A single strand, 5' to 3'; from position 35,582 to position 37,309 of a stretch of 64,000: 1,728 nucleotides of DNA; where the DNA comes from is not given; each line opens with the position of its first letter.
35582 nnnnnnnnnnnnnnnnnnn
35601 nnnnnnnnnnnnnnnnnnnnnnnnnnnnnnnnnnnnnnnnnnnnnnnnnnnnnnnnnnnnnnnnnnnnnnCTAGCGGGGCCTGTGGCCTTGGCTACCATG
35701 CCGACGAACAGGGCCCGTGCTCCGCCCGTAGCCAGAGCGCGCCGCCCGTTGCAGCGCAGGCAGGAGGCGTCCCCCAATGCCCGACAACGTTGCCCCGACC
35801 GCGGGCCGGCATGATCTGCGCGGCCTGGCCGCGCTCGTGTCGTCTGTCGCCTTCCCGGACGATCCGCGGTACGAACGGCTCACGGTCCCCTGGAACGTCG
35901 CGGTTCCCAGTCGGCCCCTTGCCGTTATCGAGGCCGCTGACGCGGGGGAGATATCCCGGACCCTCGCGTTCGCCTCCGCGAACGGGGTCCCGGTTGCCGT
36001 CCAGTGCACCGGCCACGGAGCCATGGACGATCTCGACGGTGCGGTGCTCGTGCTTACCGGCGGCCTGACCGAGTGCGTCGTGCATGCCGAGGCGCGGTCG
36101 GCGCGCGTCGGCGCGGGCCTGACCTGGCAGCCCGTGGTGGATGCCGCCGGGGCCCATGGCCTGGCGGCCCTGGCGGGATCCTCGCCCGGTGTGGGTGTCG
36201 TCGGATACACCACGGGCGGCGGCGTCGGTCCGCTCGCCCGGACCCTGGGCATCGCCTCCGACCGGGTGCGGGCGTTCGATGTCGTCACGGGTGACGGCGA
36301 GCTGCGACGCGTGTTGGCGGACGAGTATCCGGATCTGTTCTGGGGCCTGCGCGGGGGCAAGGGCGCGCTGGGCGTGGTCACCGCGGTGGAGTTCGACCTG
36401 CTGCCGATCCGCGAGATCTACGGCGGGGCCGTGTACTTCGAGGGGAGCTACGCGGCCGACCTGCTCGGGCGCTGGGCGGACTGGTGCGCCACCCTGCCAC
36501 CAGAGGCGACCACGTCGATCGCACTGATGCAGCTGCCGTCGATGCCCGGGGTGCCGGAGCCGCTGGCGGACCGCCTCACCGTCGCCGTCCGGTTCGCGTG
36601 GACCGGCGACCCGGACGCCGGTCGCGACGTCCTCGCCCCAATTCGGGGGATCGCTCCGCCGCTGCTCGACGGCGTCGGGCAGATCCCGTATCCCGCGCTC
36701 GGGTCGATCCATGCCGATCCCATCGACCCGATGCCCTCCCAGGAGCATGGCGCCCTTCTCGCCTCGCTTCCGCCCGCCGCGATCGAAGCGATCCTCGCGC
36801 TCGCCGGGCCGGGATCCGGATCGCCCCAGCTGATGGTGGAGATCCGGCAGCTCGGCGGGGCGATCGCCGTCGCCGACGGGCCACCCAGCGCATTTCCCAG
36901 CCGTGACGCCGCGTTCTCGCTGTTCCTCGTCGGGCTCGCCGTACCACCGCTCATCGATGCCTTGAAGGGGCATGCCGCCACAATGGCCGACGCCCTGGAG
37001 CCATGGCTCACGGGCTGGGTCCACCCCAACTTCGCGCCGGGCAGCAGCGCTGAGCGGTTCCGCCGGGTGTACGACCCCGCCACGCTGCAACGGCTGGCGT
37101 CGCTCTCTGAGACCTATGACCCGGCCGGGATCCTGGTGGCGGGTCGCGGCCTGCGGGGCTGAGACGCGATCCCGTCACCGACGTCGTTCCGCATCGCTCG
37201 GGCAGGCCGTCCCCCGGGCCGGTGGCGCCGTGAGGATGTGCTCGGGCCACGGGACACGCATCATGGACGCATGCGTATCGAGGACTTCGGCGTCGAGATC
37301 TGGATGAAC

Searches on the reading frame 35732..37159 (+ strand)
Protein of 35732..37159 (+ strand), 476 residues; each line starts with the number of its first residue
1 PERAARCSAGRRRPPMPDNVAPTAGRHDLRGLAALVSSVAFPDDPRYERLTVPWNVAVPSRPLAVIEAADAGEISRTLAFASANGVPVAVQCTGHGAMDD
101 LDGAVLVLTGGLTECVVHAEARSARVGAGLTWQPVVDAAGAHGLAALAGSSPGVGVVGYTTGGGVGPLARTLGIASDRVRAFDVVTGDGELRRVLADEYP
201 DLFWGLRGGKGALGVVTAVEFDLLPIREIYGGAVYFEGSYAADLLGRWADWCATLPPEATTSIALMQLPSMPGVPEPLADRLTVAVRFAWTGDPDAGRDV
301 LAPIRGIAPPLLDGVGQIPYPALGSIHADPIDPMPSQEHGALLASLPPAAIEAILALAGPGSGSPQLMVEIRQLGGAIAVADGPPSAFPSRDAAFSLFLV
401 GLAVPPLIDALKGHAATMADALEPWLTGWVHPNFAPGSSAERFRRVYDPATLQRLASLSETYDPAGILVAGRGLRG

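Call 63: search_protein_families(library=pfam, proteins=[window:35732-37159:+], max_evalue=0.0001)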
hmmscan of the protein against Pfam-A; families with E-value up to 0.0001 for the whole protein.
window:35732-37159:+ (476 aa): 1 family
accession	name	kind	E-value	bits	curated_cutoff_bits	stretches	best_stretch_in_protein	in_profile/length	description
PF01565.28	FAD_binding_4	-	1.7e-18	67.1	26.4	1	62-194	1-138/139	FAD binding domain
